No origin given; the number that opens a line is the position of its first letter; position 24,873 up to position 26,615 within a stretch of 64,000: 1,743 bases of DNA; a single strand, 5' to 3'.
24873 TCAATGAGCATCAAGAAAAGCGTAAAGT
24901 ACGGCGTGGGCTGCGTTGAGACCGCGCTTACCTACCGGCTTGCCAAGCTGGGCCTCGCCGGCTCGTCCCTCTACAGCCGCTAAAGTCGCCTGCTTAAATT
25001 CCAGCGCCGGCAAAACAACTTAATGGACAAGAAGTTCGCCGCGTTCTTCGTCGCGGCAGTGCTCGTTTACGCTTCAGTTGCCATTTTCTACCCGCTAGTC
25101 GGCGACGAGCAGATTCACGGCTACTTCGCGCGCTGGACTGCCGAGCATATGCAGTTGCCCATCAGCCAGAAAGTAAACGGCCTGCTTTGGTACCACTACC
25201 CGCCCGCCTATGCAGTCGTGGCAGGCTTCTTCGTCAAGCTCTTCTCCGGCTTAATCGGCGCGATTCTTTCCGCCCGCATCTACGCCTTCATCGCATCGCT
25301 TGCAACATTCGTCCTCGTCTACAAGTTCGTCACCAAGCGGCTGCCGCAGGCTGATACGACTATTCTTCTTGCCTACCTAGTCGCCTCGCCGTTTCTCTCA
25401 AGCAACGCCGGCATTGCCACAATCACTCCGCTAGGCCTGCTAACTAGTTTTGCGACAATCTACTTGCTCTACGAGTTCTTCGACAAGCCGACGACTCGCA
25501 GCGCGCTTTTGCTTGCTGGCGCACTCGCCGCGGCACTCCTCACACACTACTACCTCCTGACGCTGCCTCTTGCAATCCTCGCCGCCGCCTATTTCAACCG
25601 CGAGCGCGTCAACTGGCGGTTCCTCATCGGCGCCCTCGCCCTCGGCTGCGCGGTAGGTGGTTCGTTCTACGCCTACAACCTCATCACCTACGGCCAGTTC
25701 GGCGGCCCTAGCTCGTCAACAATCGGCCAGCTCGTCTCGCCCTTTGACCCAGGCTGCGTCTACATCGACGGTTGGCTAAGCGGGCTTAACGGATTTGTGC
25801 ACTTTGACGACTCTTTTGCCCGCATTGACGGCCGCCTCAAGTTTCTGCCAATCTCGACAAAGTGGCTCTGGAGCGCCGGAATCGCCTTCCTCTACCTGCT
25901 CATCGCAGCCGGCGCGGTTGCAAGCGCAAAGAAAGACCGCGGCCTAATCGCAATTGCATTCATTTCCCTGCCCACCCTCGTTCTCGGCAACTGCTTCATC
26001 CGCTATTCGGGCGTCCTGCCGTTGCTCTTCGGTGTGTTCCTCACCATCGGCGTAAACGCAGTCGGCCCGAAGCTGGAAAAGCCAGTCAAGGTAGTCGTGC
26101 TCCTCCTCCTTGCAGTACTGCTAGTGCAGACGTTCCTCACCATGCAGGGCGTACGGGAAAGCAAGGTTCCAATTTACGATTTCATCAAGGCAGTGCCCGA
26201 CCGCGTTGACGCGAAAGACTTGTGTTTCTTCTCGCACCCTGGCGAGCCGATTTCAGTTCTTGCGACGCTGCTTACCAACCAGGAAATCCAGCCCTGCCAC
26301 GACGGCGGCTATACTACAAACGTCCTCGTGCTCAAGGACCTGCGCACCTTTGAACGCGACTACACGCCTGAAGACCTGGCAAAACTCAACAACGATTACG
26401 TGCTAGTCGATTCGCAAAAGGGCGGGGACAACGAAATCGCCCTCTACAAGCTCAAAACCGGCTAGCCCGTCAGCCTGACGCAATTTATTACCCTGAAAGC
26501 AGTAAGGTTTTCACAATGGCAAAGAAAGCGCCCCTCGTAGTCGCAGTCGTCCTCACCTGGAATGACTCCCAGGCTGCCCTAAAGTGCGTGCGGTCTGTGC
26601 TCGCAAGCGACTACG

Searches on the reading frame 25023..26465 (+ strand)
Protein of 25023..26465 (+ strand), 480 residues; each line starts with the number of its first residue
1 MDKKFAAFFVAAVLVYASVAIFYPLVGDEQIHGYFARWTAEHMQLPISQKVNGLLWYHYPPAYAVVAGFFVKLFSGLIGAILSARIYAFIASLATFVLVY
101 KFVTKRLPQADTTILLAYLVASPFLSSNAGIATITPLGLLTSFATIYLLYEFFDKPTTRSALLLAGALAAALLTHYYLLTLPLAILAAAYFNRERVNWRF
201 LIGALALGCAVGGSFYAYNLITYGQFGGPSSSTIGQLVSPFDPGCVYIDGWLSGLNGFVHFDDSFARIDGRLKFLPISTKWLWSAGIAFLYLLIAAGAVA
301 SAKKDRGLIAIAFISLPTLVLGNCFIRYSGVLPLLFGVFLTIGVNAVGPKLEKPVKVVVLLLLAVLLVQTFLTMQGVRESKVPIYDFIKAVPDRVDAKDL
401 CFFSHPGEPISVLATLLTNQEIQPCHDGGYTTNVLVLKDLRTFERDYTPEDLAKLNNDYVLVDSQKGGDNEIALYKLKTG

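Call 9: search_protein_families(library=pfam, proteins=[window:25023-26465:+], max_evalue=0.01)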
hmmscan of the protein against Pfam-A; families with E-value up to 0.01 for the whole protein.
window:25023-26465:+ (480 aa): 1 family
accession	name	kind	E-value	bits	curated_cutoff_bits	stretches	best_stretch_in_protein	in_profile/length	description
PF13231.12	PMT_2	-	7.8e-09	36.4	26.1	1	60-207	3-151/160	Dolichyl-phosphate-mannose-protein mannosyltransferase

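Call 26: search_protein_families(library=ncbifam, proteins=[window:25023-26465:+], max_evalue=0.01)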
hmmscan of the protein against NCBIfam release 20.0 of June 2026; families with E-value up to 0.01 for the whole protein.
window:25023-26465:+ (480 aa): 0 families

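Call 47: search_solved_structures(query=window:25023-26465:+, max_evalue=1)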
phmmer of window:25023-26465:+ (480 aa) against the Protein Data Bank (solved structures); distinct sequences matched with E-value up to 1: 1.
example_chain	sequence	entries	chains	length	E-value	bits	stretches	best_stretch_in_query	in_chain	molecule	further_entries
1n7e_A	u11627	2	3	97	0.39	12.8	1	222-279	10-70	AMPA receptor interacting protein GRIP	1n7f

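Call 53: find_homologous_proteins(query=window:25023-26465:+, max_evalue=0.00001)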
Query window:25023-26465:+ (480 aa): 3 proteins with E <= 0.00001 among 8000 candidates.
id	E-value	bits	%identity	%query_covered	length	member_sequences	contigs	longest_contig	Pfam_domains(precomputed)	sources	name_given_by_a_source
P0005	0.0e+0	1063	100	100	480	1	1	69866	PF13231.13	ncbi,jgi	jgi:hypothetical protein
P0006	9.9e-166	570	53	100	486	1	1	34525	PF13231.13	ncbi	-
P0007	7.3e-142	492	51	99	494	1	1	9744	PF13231.13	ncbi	-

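Call 57: find_encoding_contigs(protein=P0006, flank=10000, max_places=2)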
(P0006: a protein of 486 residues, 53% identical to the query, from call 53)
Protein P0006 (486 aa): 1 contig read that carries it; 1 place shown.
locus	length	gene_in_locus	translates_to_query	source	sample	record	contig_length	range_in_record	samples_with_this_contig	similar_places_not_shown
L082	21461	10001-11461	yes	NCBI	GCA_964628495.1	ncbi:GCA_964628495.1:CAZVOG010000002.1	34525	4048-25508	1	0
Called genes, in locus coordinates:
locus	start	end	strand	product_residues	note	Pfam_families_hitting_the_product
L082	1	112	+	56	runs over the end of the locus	-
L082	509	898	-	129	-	PF01850:PIN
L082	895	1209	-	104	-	PF04014:MazE_antitoxin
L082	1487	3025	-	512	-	-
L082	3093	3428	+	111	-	-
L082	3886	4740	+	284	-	PF01916:DS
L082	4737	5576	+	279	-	-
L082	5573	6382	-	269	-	PF01944:SpoIIM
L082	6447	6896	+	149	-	PF17013:Acetyltransf_15 (weak), PF13302:Acetyltransf_3 (weak), PF13673:Acetyltransf_10, PF00583:Acetyltransf_1, PF13508:Acetyltransf_7, PF08445:FR47, PF14542:Acetyltransf_CG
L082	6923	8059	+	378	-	PF00579:tRNA-synt_1b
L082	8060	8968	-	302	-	PF08501:Shikimate_dh_N, PF01488:Shikimate_DH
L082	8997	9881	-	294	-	PF05448:AXE1, PF00561:Abhydrolase_1 (weak), PF12146:Hydrolase_4 (weak), PF00326:Peptidase_S9 (weak)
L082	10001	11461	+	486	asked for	PF13231:PMT_2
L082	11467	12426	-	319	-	PF01544:CorA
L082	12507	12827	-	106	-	-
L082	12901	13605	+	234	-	-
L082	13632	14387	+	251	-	PF02540:NAD_synthase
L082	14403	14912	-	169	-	PF01467:CTP_transf_like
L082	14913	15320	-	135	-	PF04073:tRNA_edit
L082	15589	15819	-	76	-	-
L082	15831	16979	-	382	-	PF00571:CBS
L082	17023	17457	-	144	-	PF02163:Peptidase_M50 (faint)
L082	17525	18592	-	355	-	-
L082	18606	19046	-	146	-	PF13560:HTH_31 (weak), PF01381:HTH_3 (weak)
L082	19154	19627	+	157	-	-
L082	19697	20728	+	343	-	PF00752:XPG_N, PF00867:XPG_I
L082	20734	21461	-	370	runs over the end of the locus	PF04893:Yip1 (weak)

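Call 58: find_encoding_contigs(protein=P0007, flank=10000, max_places=2)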
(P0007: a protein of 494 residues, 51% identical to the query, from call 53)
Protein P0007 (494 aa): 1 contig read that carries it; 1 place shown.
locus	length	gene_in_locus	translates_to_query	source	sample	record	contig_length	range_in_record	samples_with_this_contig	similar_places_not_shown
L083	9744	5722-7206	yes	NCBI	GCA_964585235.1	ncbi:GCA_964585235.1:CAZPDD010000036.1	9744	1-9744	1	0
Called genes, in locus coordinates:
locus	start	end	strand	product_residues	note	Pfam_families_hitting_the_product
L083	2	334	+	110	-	?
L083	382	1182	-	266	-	PF01944:SpoIIM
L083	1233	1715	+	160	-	PF13673:Acetyltransf_10, PF00583:Acetyltransf_1, PF13508:Acetyltransf_7, PF14542:Acetyltransf_CG (weak), PF08445:FR47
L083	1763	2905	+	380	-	PF00579:tRNA-synt_1b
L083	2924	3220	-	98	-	-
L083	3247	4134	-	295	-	PF08501:Shikimate_dh_N, PF01488:Shikimate_DH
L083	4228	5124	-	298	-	PF05448:AXE1, PF00561:Abhydrolase_1 (weak), PF12146:Hydrolase_4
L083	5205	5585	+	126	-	-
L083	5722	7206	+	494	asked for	PF13231:PMT_2 (weak)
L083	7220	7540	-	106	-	-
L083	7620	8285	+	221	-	-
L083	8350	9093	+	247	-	PF02540:NAD_synthase, PF03054:tRNA_Me_trans (faint)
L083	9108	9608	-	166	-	PF01467:CTP_transf_like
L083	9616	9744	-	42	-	?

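Call 60: search_protein_families(library=pfam, proteins=[L082:4737-5576:+, L082:1487-3025:-, L082:17525-18592:-, L082:12901-13605:+], max_evalue=1)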
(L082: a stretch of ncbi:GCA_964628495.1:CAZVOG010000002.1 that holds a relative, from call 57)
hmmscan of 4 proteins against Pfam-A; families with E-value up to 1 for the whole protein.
L082:4737-5576:+ (279 aa): 1 family
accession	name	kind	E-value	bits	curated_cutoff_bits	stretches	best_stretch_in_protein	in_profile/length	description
PF24400.1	DUF7544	-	0.0041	16.8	27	1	126-260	130-272/302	Family of unknown function (DUF7544)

L082:1487-3025:- (512 aa): 3 families
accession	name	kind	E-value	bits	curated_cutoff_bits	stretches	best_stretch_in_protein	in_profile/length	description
PF01068.26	DNA_ligase_A_M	-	1.2e-54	185.5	26.2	1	227-424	1-204/204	ATP dependent DNA ligase domain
PF04675.19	DNA_ligase_A_N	-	3.6e-43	148.2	24.6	1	3-176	2-174/174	DNA ligase N terminus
PF09414.15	RNA_ligase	-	5e-05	23.9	27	1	245-422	2-169/171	RNA ligase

L082:17525-18592:- (355 aa): 2 families
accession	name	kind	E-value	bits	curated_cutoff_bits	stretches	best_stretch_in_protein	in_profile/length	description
PF02163.28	Peptidase_M50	-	2.3e-12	47.2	27.2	1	198-293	3-106/221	Peptidase family M50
PF00595.29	PDZ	-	0.13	13.1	23.2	1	289-328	25-65/81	PDZ domain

L082:12901-13605:+ (234 aa): 5 families
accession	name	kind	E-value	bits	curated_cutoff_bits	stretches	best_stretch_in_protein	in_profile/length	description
PF13398.12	Peptidase_M50B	-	0.0015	18.7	26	1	58-110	25-78/201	Peptidase M50B-like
PF11667.14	DUF3267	-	0.044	14.6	27.1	1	57-118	4-69/108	Putative zincin peptidase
PF02163.28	Peptidase_M50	-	0.047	13.5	27.2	1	54-81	6-33/221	Peptidase family M50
PF23636.1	DUF7144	-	0.077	13.6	27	1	101-204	9-107/115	Domain of unknown function (DUF7144)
PF25592.1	DUF7937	-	0.67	9.2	31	1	39-155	146-260/402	Domain of unknown function (DUF7937)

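Call 62: predict_structure(alignment_id=A2)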
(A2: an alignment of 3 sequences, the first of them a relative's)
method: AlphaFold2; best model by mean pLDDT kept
length: 480 residues; sequences in the alignment: 3
mean_pLDDT: 58.3   pTM: 0.61
mean pLDDT of the five models: 58.3, 58.3, 57.3, 50.0, 47.5
residues with pLDDT >= 90: 4; 70-90: 161; 50-70: 150; < 50: 165
segments of 3 or more residues with pLDDT < 50: 21-85, 126-134, 222-269, 316-330, 406-421, 441-446
pLDDT, mean of each block of 10 residues (from residue 1): 69 59 38 35 29 28 32 31 48 73 79 83 48 50 74 83 79 61 74 80 84 59 45 26 28 33 41 52 65 75 66 46 38 70 86 89 73 56 57 68 51 34 58 71 50 78 76 77
secondary structure, 60 per line:
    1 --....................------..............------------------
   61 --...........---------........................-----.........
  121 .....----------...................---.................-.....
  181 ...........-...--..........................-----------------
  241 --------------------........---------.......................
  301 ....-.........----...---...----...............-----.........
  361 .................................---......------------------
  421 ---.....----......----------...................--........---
elements in order: H3-22 H29-42 H63-73 H83-106 H112-125 H136-154 H158-174 H176-191 H198-223 H261-268 H278-304 H306-314 H332-346 H352-393 E400-402 H425-428 E433-438 H449-458 E459-467 E470-477

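Call 64: fold_search(model_id=the predicted structure, library=pdb)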
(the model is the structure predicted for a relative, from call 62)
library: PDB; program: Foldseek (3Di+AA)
matches with E <= 10: 352; with E <= 0.001: 4
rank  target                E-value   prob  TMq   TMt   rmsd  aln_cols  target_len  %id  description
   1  9s6t_A                3.6e-05  1.00  0.54  0.54   9.7       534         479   12  Ternary cryo-EM structure of chicken ALG12 with Dol25-PP-GlcNAc2Man7, Dol25-P-Man, and Fab (released 2026-03-18)
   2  8pn9_A                6.0e-04  1.00  0.51  0.40  16.4       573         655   12  Structure of human oligosaccharyltransferase OST-A complex bound to NGI-1 (released 2024-05-08)
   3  8b6l_I                9.2e-04  1.00  0.55  0.41  16.1       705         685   11  Subtomogram average of the human Sec61-TRAP-OSTA-translocon (released 2022-12-07)
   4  9s6u_A                9.6e-04  1.00  0.48  0.43  10.8       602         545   11  Ternary cryo-EM structure of human ALG9 with Dol25-PP-GlcNAc2Man8, Dol25-P-Man and Fab (released 2026-03-18)
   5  7oci_F                3.2e-03  1.00  0.54  0.43  14.8       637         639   12  Cryo-EM structure of yeast Ost6p containing oligosaccharyltransferase complex (released 2022-02-16)
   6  5ogl_A                3.2e-03  1.00  0.38  0.28  16.4       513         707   12  Structure of bacterial oligosaccharyltransferase PglB in complex with an acceptor peptide and an lipid-linked oligosac (released 2017-10-25)
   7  6ftg_5                3.4e-03  1.00  0.54  0.43  17.1       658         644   11  Subtomogram average of OST-containing ribosome-translocon complexes from canine rough microsomal membranes (released 2018-03-21)
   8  5ezm                  3.8e-03  1.00  0.49  0.45   8.8       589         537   11  Crystal Structure of ArnT from Cupriavidus metallidurans in the apo state (released 2016-02-17)
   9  8age_A                4.2e-03  1.00  0.57  0.45  12.3       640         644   13  Structure of yeast oligosaccharylransferase complex with acceptor peptide bound (released 2022-12-07)
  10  6s7o_A                5.2e-03  1.00  0.53  0.41  13.1       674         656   12  Cryo-EM structure of human oligosaccharyltransferase complex OST-A (released 2019-12-18)
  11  8agb_A                6.2e-03  1.00  0.49  0.39  15.4       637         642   12  Structure of yeast oligosaccharylransferase complex with lipid-linked oligosaccharide bound (released 2022-12-07)
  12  8agc_A                6.7e-03  1.00  0.56  0.41  15.2       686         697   10  Structure of yeast oligosaccharylransferase complex with lipid-linked oligosaccharide and non-acceptor peptide bound (released 2022-12-07)
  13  9n9j_I                7.0e-03  1.00  0.51  0.38  15.8       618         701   12  Structure of a GRP94 folding intermediate engaged with a CCDC134- and FKBP11-bound secretory translocon (released 2025-11-19)
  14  9i5k_A                7.3e-03  1.00  0.42  0.42  13.5       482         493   13  Structure of the Chaetomium thermophilum Pmt4 homodimer (C2 symmetry) (released 2025-12-24)
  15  6gxc_A                7.7e-03  1.00  0.41  0.30  16.4       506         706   10  Bacterial oligosaccharyltransferase PglB in complex with an inhibitory peptide and a reactive lipid-linked oligosaccha (released 2018-11-14)
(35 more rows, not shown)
